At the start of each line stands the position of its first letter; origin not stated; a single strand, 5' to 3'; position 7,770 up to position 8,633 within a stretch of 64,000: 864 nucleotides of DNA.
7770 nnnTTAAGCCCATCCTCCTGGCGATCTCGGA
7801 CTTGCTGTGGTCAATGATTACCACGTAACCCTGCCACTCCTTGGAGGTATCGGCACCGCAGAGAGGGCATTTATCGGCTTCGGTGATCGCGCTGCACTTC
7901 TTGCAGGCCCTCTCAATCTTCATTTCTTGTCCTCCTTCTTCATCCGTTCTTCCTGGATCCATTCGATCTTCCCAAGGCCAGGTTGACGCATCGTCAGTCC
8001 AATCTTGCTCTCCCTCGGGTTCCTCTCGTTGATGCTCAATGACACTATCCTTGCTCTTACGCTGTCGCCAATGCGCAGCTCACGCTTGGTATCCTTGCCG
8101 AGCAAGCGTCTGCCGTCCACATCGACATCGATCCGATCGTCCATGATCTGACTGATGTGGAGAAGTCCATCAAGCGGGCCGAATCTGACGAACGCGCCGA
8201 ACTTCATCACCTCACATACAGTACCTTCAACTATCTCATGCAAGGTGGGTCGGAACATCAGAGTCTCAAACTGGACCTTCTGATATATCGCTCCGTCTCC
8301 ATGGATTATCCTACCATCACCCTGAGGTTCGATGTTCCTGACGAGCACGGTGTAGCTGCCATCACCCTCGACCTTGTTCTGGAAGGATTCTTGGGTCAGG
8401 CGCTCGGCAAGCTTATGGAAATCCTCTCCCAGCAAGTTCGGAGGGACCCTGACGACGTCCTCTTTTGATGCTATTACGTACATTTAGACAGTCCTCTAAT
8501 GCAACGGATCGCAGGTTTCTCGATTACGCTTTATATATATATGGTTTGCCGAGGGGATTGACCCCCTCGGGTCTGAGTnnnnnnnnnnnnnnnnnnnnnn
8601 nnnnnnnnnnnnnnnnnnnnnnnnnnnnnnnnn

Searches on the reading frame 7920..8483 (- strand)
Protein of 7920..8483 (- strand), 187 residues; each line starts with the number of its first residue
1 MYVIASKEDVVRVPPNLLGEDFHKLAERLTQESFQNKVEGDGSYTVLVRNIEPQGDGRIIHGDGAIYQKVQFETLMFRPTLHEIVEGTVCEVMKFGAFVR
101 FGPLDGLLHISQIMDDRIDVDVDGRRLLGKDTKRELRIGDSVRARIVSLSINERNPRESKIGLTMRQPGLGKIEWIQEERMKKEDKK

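Call 42: search_protein_families(library=pfam, proteins=[window:7920-8483:-], max_evalue=0.001)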
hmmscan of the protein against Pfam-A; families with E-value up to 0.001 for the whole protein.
window:7920-8483:- (187 aa): 2 families
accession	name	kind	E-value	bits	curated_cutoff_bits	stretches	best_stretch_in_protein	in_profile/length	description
PF00575.29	S1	-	1.6e-14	54.5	22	1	79-150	2-63/74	S1 RNA binding domain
PF03876.22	SHS2_Rpb7-N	-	3.4e-10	40.3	24.8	1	8-64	1-57/57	SHS2 domain found in N terminus of Rpb7p/Rpc25p/MJ0397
